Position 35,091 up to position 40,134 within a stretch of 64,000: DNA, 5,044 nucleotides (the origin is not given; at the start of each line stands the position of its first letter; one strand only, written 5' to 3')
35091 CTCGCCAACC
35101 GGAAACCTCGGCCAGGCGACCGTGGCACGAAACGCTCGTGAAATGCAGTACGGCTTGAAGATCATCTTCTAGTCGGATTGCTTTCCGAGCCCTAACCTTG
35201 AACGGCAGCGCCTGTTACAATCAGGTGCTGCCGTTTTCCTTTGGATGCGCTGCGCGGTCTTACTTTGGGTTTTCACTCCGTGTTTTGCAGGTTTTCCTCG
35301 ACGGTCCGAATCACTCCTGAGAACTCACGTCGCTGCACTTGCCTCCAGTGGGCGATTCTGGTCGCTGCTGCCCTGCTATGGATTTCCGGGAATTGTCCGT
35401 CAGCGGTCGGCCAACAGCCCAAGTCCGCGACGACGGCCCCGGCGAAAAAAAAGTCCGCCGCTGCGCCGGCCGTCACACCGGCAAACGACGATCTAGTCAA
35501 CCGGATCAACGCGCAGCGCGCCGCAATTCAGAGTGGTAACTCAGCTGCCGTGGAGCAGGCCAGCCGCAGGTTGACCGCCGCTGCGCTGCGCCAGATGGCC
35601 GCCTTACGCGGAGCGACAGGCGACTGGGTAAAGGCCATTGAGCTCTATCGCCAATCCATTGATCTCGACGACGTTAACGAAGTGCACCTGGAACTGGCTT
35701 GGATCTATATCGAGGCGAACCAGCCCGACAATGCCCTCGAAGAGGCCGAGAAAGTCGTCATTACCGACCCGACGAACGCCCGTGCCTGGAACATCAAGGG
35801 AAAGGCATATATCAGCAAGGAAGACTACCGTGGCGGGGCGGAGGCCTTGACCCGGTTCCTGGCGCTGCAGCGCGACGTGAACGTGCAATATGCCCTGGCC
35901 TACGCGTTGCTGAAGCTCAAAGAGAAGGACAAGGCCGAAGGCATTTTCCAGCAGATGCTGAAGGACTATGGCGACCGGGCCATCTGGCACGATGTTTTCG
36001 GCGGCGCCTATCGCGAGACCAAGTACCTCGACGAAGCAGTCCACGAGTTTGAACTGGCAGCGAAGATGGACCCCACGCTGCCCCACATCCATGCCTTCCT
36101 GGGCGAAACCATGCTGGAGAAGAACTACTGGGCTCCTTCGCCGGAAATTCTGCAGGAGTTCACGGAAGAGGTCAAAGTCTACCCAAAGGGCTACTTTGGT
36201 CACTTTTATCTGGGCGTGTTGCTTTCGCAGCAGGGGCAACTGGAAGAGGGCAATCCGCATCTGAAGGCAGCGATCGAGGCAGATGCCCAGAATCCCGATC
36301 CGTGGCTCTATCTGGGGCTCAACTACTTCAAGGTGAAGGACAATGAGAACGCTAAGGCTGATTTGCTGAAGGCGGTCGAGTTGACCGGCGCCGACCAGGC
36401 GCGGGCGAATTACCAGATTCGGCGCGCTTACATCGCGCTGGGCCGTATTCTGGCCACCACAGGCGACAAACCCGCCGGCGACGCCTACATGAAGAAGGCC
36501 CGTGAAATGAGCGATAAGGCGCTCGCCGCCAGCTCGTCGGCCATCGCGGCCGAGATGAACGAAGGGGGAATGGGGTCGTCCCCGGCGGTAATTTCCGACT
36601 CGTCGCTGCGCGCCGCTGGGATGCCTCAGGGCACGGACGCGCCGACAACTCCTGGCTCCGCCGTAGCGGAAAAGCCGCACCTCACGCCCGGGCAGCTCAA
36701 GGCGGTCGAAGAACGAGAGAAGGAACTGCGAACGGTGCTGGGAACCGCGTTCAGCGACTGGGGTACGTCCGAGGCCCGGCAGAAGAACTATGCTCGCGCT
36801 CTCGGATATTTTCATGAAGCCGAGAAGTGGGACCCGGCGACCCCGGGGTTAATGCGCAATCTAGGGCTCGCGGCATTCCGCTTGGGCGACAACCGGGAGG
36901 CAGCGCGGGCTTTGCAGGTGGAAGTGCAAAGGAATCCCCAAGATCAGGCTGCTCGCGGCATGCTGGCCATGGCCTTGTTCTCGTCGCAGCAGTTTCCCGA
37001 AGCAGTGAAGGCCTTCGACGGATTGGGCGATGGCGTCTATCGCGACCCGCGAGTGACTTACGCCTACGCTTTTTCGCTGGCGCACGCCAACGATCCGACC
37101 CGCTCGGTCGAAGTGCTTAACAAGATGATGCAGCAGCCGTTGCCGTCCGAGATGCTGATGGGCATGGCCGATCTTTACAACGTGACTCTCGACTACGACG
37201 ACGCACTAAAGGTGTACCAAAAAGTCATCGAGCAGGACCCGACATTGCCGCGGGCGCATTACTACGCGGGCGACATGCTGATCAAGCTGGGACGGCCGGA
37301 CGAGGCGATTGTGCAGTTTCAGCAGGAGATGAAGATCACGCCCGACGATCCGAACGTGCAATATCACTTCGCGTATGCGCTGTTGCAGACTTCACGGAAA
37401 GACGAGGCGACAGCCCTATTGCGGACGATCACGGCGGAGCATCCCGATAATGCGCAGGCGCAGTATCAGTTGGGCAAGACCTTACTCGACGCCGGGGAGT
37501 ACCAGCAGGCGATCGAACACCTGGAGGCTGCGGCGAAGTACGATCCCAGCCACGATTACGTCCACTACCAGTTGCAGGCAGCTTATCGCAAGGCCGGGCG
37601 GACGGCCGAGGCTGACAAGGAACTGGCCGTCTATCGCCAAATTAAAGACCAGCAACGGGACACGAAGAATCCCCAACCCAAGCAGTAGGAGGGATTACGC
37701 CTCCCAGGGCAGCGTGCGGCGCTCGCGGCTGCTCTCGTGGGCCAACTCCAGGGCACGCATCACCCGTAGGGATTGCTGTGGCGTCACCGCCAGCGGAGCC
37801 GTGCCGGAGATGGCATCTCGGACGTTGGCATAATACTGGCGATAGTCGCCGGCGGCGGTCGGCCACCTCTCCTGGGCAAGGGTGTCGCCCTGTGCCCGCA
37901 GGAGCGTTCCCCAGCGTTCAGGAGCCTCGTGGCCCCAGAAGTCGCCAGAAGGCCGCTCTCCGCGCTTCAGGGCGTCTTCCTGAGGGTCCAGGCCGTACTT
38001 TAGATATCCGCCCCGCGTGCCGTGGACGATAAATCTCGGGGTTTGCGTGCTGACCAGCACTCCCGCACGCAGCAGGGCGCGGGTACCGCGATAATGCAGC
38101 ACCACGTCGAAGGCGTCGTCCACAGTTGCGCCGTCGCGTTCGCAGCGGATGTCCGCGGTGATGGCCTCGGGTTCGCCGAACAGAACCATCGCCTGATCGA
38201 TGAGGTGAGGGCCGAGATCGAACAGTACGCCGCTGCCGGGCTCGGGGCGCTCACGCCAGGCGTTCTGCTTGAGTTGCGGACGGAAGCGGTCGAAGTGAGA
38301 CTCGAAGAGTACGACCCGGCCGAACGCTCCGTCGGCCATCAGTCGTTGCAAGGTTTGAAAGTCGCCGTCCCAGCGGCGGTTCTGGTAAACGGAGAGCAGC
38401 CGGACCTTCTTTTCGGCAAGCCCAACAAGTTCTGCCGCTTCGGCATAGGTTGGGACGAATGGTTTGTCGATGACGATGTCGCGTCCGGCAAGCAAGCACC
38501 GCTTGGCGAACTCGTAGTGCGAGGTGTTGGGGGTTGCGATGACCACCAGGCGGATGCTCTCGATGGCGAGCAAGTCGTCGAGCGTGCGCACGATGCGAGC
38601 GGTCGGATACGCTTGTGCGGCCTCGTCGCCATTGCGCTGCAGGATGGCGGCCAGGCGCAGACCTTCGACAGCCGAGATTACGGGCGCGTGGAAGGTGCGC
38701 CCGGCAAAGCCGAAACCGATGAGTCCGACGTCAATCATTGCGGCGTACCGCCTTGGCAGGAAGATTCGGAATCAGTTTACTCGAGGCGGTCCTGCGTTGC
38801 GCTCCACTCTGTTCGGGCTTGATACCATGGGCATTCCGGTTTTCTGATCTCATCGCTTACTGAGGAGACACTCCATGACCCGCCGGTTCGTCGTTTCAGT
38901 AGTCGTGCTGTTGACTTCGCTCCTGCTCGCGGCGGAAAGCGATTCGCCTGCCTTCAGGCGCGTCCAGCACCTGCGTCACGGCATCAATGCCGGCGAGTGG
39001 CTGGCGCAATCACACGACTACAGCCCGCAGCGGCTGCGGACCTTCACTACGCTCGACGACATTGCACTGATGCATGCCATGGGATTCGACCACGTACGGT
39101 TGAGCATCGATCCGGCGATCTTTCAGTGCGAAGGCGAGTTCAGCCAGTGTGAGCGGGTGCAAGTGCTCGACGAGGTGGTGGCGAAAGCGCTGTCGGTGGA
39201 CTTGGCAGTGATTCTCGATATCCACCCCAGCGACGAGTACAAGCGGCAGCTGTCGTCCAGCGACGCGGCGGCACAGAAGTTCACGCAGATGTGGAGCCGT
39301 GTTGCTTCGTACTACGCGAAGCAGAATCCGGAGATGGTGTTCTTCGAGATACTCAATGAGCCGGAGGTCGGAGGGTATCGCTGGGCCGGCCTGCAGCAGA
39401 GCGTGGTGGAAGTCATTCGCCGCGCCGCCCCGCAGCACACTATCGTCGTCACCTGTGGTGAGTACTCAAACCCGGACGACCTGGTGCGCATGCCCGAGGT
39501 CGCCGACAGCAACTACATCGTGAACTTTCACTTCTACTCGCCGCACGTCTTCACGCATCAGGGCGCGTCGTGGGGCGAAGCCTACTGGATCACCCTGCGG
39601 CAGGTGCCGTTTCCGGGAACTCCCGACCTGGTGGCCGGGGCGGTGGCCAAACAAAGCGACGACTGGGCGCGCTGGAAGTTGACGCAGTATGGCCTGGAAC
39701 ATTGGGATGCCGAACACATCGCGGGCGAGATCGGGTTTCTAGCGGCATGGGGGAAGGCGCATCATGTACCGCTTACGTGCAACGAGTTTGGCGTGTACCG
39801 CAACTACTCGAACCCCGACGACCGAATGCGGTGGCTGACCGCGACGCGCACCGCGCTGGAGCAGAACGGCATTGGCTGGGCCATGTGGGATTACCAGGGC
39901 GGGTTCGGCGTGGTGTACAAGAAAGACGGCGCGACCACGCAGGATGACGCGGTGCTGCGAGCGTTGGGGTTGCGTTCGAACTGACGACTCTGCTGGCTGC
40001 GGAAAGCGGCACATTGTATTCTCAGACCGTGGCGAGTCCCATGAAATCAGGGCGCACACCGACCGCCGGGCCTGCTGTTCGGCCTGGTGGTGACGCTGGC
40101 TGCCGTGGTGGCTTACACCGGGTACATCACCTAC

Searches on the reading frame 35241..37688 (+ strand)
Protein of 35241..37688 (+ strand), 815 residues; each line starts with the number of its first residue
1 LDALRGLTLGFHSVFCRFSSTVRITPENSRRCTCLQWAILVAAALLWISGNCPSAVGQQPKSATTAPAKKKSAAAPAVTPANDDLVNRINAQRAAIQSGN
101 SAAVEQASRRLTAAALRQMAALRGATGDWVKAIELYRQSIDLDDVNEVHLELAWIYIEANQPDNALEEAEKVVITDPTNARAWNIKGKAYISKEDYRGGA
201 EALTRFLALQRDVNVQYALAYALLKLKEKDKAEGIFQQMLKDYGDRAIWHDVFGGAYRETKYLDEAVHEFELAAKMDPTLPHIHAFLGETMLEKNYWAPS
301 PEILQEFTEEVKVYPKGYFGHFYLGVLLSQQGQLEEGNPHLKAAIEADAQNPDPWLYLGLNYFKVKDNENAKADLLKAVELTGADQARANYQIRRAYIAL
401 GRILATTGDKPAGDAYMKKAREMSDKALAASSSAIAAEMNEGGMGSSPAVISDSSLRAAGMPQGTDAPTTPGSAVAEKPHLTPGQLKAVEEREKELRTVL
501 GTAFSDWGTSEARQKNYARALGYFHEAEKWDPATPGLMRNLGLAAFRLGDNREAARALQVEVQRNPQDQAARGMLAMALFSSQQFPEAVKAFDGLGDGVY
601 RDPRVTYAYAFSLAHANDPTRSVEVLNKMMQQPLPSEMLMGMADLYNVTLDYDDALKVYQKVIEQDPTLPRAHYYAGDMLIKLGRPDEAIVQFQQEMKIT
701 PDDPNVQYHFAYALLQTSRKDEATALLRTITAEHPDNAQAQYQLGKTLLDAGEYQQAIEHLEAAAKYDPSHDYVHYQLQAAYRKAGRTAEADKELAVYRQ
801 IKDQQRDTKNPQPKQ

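Call 9: search_protein_families(library=pfam, proteins=[window:35241-37688:+], max_evalue=0.00001)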
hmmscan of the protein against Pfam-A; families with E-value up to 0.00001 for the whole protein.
window:35241-37688:+ (815 aa): 21 families
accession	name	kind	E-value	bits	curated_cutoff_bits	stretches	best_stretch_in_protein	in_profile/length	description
PF07719.23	TPR_2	-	8.9e-49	160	27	0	738-771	1-34/34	Tetratricopeptide repeat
PF14559.12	TPR_19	-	1.9e-45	153.5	25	3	680-741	1-62/68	Tetratricopeptide repeat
PF13432.12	TPR_16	-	7.4e-38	129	32.7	3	710-769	3-62/65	Tetratricopeptide repeat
PF13428.12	TPR_14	-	1.4e-34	115.4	23.5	0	739-778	2-41/44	Tetratricopeptide repeat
PF13181.12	TPR_8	-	4e-31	104.9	25.7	0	738-771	1-34/34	Tetratricopeptide repeat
PF13414.12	TPR_11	-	2.6e-30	104.3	26.8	1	651-684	9-42/42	TPR repeat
PF00515.34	TPR_1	-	1.4e-28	98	27.8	0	738-771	1-34/34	Tetratricopeptide repeat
PF13431.12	TPR_17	-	2.6e-28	96.3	24.4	0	659-690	2-33/34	Tetratricopeptide repeat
PF12895.13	ANAPC3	-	5.3e-24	84.8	27.2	2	700-763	19-81/82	Anaphase-promoting complex, cyclosome, subunit 3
PF13174.12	TPR_6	-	2.7e-20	72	26.3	0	739-770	1-32/33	Tetratricopeptide repeat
PF13424.12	TPR_12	-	6.2e-20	71.6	30.1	0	729-765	36-72/77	Tetratricopeptide repeat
PF23914.1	TPR_CcmH_CycH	-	4.1e-18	66.2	42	1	674-767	54-150/158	Cytochrome c-type biogenesis protein H TPR domain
PF25063.1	ARM_TT21_C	-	2.5e-17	63.9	35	1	141-245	90-196/209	Tetratricopeptide repeat protein 21 C-terminal ARM domain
PF13371.12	TPR_9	-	1.2e-13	51.3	35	1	512-577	6-71/73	Tetratricopeptide repeat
PF24575.1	TPR_Slam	-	2.3e-12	47.7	35.2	0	656-724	35-101/104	Surface lipoprotein assembly modifier, N-terminal TPR repeats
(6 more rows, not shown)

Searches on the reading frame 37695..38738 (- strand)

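Call 9: search_protein_families(library=pfam, proteins=[window:37695-38738:-], max_evalue=0.00001)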
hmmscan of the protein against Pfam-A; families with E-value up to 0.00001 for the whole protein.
window:37695-38738:- (347 aa): 3 families
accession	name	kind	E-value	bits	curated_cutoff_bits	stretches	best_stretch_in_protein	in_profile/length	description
PF02894.22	GFO_IDH_MocA_C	-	2.7e-35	122.6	22.9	1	133-343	3-216/218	Oxidoreductase family, C-terminal alpha/beta domain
PF22725.1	GFO_IDH_MocA_C3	-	7.7e-31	107.1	27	1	127-244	1-122/124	GFO/IDH/MocA C-terminal domain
PF01408.29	GFO_IDH_MocA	-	9.2e-22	78.4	24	1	3-118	2-119/120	Oxidoreductase family, NAD-binding Rossmann fold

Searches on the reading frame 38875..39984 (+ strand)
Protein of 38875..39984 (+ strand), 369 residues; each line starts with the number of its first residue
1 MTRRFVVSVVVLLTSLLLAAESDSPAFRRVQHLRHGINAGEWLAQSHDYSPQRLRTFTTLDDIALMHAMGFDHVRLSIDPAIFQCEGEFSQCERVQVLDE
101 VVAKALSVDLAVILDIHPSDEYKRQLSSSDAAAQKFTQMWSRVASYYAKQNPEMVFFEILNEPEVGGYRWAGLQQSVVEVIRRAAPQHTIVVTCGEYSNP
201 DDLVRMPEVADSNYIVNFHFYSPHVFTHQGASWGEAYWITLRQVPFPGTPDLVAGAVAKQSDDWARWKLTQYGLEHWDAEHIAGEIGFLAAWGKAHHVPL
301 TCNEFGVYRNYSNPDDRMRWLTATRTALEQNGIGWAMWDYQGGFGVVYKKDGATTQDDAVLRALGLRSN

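Call 9: search_protein_families(library=pfam, proteins=[window:38875-39984:+], max_evalue=0.00001)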
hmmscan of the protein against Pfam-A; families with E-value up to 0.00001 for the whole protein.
window:38875-39984:+ (369 aa): 1 family
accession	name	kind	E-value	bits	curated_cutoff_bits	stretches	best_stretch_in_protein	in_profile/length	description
PF00150.24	Cellulase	-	1.3e-35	123.7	23.5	1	53-341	21-269/272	Cellulase (glycosyl hydrolase family 5)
